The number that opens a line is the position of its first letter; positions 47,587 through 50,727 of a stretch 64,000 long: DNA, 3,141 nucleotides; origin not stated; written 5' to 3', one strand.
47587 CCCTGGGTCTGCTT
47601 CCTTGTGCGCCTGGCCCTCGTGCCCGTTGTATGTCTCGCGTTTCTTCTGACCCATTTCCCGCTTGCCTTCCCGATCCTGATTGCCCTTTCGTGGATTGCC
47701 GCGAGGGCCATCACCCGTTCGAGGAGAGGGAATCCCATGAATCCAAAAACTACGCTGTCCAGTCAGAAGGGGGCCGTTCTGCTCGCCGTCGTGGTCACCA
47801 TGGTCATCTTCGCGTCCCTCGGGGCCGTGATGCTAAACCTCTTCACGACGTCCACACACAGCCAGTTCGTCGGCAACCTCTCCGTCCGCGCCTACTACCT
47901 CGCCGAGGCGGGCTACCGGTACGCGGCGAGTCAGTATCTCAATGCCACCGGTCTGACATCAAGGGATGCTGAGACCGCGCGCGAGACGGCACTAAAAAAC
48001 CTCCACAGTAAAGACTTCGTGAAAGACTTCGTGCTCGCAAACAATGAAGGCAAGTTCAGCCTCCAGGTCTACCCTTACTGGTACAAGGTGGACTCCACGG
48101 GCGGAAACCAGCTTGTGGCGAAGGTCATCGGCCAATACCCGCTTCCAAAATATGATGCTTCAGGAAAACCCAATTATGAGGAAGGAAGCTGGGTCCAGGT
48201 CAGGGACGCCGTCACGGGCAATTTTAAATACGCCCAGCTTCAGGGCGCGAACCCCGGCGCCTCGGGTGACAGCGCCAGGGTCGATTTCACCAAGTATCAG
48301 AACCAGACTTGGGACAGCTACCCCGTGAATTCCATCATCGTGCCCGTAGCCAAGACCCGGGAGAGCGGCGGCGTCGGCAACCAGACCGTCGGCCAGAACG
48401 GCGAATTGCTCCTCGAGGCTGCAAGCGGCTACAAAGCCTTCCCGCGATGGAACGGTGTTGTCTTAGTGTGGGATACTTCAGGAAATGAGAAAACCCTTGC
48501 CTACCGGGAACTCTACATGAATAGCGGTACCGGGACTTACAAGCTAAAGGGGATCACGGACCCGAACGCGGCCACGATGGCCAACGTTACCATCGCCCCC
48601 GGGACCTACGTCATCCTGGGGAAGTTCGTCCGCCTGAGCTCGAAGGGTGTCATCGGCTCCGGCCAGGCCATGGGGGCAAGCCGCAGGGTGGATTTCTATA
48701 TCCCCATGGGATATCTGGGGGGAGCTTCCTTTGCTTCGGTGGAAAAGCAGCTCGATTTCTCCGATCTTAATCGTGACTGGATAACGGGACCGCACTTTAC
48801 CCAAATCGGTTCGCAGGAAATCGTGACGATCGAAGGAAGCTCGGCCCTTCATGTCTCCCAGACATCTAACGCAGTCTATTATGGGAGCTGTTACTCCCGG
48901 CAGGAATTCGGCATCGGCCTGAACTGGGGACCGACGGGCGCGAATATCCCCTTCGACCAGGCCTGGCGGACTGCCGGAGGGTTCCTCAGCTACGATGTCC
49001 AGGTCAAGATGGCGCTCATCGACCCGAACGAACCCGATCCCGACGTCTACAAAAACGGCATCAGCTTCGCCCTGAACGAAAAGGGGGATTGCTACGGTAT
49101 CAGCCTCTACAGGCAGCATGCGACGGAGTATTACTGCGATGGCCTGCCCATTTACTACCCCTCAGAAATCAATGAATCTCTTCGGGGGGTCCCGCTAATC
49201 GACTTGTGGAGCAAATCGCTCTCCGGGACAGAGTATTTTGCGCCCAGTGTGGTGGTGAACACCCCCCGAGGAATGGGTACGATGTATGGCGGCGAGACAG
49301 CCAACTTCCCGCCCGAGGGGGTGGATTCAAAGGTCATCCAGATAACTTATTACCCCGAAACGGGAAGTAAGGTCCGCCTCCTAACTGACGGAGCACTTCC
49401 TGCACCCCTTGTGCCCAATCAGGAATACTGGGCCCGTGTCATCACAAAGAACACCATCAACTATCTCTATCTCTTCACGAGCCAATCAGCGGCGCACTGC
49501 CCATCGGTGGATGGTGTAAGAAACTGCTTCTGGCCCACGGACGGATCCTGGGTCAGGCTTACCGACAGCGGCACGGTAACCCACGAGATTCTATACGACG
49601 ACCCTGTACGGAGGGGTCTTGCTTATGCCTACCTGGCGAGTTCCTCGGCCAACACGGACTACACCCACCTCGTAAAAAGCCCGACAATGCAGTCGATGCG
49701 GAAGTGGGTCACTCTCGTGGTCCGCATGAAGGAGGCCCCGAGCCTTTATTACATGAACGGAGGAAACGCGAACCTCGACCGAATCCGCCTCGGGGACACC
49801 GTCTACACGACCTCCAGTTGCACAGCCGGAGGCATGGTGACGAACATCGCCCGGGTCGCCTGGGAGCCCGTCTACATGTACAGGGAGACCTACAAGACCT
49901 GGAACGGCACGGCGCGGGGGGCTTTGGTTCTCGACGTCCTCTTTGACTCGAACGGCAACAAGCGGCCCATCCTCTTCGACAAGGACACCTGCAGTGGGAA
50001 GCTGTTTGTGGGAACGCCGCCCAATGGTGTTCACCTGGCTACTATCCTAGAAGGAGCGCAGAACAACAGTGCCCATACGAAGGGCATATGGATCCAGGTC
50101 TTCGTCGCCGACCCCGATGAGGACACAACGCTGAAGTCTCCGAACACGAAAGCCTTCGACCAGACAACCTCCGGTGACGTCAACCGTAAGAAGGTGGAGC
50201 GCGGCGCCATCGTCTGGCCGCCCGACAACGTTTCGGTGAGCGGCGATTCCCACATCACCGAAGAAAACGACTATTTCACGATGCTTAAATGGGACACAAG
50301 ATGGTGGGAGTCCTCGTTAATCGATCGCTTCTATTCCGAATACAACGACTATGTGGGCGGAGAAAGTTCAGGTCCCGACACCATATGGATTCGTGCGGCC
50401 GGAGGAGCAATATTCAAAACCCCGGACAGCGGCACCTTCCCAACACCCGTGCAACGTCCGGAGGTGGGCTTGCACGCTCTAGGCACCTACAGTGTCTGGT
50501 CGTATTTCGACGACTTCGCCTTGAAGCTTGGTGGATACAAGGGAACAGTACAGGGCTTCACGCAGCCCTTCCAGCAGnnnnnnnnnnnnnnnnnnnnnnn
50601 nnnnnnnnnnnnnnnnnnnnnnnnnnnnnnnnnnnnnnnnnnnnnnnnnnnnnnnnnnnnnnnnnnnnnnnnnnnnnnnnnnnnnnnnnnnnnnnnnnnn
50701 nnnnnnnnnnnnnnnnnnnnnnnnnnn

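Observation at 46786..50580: Pilin polyprotein: two prepilin peptidase sites in a single ORF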

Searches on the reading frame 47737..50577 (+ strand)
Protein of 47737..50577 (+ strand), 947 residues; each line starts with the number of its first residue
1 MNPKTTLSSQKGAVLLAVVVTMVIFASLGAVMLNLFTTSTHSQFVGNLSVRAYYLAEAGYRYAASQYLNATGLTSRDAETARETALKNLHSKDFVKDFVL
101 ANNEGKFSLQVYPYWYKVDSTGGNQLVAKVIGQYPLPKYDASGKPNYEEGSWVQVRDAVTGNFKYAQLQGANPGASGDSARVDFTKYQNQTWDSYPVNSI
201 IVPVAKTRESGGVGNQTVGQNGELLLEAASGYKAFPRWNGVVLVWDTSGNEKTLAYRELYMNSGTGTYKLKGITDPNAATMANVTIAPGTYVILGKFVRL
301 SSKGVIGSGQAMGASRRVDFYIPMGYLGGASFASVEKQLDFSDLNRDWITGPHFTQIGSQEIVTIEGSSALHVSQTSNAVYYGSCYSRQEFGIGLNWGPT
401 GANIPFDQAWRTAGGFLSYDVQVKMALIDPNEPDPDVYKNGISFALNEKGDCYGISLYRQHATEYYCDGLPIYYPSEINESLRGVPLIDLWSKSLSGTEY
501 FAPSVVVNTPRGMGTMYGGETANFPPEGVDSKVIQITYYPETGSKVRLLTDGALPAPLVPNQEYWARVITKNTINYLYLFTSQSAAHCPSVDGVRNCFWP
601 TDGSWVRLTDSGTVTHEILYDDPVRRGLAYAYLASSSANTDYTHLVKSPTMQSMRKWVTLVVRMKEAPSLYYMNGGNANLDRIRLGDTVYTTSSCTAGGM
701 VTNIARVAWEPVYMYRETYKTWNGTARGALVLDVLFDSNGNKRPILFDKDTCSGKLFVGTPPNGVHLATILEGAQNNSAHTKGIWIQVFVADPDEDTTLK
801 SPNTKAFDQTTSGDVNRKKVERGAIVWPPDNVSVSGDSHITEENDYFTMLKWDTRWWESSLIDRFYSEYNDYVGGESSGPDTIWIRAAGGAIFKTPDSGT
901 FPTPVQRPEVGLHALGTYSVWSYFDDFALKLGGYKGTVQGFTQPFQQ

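Call 3: search_protein_families(library=pfam, proteins=[window:47737-50577:+], max_evalue=0.1)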
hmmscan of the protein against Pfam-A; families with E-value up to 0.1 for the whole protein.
window:47737-50577:+ (947 aa): 0 families

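Call 4: search_protein_families(library=ncbifam, proteins=[window:47737-50577:+], max_evalue=0.1)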
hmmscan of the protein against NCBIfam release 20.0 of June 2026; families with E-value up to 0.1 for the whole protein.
window:47737-50577:+ (947 aa): 0 families

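Call 10: find_related_loci(query=window:47737-50577:+, collection=genome_contigs, flank=5000)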
Query window:47737-50577:+ (947 aa) in genome_contigs; peptide patterns used: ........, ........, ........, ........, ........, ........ (x = any residue, [..] = any of these).
6 stretches matched a pattern; 1 encode a relative of the query (tblastn E <= 1e-3); 1 distinct loci.
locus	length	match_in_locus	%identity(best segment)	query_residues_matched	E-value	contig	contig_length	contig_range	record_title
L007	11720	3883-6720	51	1-947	0e+0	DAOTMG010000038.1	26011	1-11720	MAG TPA_asm: Syntrophales bacterium isolate AMR_MDS_2927 NODE_2218_length_26011_cov_6.997380, whole genome shotgun seque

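Call 39: search_solved_structures(query=window:47737-50577:+, max_evalue=1)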
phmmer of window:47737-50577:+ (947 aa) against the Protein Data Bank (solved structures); distinct sequences matched with E-value up to 1: 0.

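Call 41: search_solved_structures(query=A4, max_evalue=10, show_alignments=2)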
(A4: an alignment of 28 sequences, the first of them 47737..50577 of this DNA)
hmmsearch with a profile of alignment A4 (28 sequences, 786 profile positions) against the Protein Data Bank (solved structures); distinct sequences matched with E-value up to 10: 0.

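Call 42: search_protein_families(library=pfam, alignment_id=A4, max_evalue=0.05)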
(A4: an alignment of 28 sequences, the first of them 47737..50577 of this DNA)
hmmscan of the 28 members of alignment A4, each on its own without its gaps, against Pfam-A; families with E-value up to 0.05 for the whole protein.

A. member 1, window:47737-50577:+ (947 aa): 0 families

B. families by the number of members that match (of 28 scanned): 11 families
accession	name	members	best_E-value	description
PF21471.3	Reelin_subrepeat-B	7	2.6e-08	Reelin subrepeat B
PF20773.4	InhA-like_MAM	6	4.8e-10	Immune inhibitor A-like, MAM domain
PF13517.12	FG-GAP_3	3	0.013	FG-GAP-like repeat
PF01839.29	FG-GAP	2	0.026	FG-GAP repeat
PF02839.19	CBM_5_12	1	1.5e-06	Carbohydrate-binding module family 5/12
PF07963.17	N_methyl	1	0.023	Prokaryotic N-terminal methylation motif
PF13675.11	PilJ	1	0.029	Type IV pili methyl-accepting chemotaxis transducer N-term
PF02174.23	IRS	1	0.03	PTB domain (IRS-1 type)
PF03391.21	Nepo_coat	1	0.033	Nepovirus coat protein, central domain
PF24694.1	LNS2_PITM1-3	1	0.042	PITM 1-3, LNS2 domain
PF22424.2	HK620_9_C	1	0.043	HK620, Tail spike protein, C-terminal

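Call 59: predict_structure(alignment_id=A4)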
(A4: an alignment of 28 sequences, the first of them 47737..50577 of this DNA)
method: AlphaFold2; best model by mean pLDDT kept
length: 947 residues; sequences in the alignment: 28
mean_pLDDT: 74.7   pTM: 0.60
mean pLDDT of the five models: 74.7, 73.6, 73.3, 73.1, 70.4
residues with pLDDT >= 90: 122; 70-90: 520; 50-70: 228; < 50: 77
segments of 3 or more residues with pLDDT < 50: 1-11, 31-46, 72-74, 326-332, 381-383, 475-477, 513-521, 592-594, 835-838, 934-942
pLDDT, mean of each block of 10 residues (from residue 1): 38 62 64 38 51 79 73 56 81 65 80 91 89 77 76 83 86 69 89 87 90 83 88 87 87 86 78 70 88 89 75 77 55 67 80 65 88 79 58 78 65 82 86 73 86 88 65 55 79 77 82 44 56 78 81 88 85 83 73 56 82 84 74 67 70 79 91 71 82 87 87 80 81 75 78 81 83 57 88 62 64 65 84 56 80 67 81 63 73 68 64 87 91 48 55
secondary structure, 60 per line:
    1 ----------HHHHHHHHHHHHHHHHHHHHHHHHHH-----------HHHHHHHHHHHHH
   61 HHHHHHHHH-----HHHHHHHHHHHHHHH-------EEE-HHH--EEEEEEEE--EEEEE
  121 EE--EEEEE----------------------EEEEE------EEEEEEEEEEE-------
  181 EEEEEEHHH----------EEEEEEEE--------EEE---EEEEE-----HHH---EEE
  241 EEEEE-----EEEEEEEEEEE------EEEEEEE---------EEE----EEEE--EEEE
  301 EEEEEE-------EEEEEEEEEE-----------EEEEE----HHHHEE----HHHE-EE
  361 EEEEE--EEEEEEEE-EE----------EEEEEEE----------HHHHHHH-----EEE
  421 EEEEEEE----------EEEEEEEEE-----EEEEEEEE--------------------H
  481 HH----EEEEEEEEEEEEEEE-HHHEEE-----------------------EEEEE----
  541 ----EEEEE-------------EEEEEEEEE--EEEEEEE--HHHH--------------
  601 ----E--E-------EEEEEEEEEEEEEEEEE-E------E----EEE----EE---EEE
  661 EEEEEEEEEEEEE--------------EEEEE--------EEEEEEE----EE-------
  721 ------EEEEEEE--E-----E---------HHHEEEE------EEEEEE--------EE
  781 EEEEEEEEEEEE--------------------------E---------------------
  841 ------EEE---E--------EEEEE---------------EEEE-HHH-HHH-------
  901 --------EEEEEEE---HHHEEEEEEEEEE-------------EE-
elements in order (helices of 4 or more, strands of 3 or more residues): H11-36 H48-69 H75-89 E97-99 E106-113 E116-122 E125-129 E152-156 E163-173 E181-186 E200-207 E216-218 E222-226 E238-245 E251-261 E268-274 E284-286 E291-294 E297-306 E314-323 E335-339 H344-347 E359-365 E368-375 E389-395 H406-412 E418-427 E438-446 E452-459 E487-501 E506-508 E532-536 E545-549 E563-571 E574-580 H583-586 E616-632 E646-648 E658-673 E688-692 E701-707 E727-733 E755-758 E765-770 E779-792 E847-849 E862-866 E882-885 E909-915 E922-931

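Call 61: fold_search(model_id=the predicted structure, library=pdb)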
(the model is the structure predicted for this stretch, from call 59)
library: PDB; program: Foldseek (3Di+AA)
matches with E <= 10: 439; with E <= 0.001: 0
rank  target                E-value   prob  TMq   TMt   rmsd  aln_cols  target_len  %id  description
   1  5y9h_A                1.6e-03  0.10  0.05  0.09  24.7       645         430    7  Crystal structure of SafDAA-dsc complex (released 2017-11-15)
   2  5hcc_B                3.2e-03  0.07  0.06  0.07  32.9       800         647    8  Ternary complex of human Complement C5 with Ornithodoros moubata OmCI and Dermacentor andersoni RaCI3. (released 2016-03-30)
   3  6rur_A                1.4e-02  0.05  0.07  0.09  31.5       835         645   10  Structure of the SCIN stabilized C3bBb convertase bound to properdin (released 2019-08-21)
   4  7zgx_A                2.1e-02  0.03  0.07  0.07  33.6       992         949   10  S-layer Deinoxanthin Binding Complex, C1 symmetry (released 2022-07-13)
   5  7dm0_A                2.4e-02  0.21  0.05  0.18  19.7       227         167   10  Biofilm associated protein - C region (released 2021-12-15)
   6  4rpd_B                2.7e-02  0.54  0.08  0.19  14.6       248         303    9  Crystal Structure of P Domain of 485 Norovirus (released 2016-05-25)
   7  7qiv_A                3.1e-02  0.03  0.06  0.08  32.9       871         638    9  Structure of human C3b in complex with the EWE nanobody (released 2022-02-16)
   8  3l3o_A                3.1e-02  0.03  0.06  0.08  31.2       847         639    9  Staphylococcal Complement Inhibitor (SCIN) in complex with Human Complement Component C3c (released 2010-08-04)
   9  3nms_A                3.1e-02  0.03  0.06  0.08  31.2       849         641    9  Staphylococcal Complement Inhibitor (SCIN) in complex with Human Complement C3c (released 2010-08-04)
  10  4z6a_T                3.4e-02  0.09  0.05  0.14  22.1       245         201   10  Crystal Structure of a FVIIa-Trypsin Chimera (YT) in Complex with Soluble Tissue Factor (released 2015-12-30)
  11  8uin_G                4.5e-02  0.03  0.06  0.07  31.8       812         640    8  Structure of the C3bBb-albicin complex (released 2024-05-08)
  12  9lu1_S                4.9e-02  0.02  0.06  0.05  31.0       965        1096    9  protein structure of DDB1-DDA1-DET1-Ube2e2 bound to COP1 dimer (released 2026-01-28)
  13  8uh2_A                6.1e-02  0.03  0.06  0.08  33.8       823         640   10  Complex of C3b with the inhibitor albicin (released 2024-05-08)
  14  7ey9_s                6.1e-02  0.02  0.05  0.06  35.1       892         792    8  tail proteins (released 2021-09-22)
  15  7kq7_B                6.4e-02  0.07  0.04  0.14  22.6       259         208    9  Crystal structure of IL21R in complex with an antibody Fab fragment (released 2021-04-07)
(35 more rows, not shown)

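Call 62: search_protein_families(library=ncbifam, alignment_id=A4, max_evalue=0.05)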
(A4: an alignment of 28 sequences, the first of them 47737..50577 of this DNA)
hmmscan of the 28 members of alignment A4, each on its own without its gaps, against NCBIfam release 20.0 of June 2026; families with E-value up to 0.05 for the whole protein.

A. member 1, window:47737-50577:+ (947 aa): 0 families

B. families by the number of members that match (of 28 scanned): 5 families
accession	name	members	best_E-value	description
NF038111.1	rhom_dep_M36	5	0.0003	rhombosortase-dependent M36 family metallopeptidase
NF038112.1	myxo_dep_M36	4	5.4e-08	myxosortase-dependent M36 family metallopeptidase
NF038128.1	choice_anch_J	3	4e-09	choice-of-anchor J domain-containing protein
TIGR03634.1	arc_protsome_B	1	0.0086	archaeal proteasome endopeptidase complex subunit beta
NF009235.0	PRK12585.1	1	0.031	putative monovalent cation/H+ antiporter subunit G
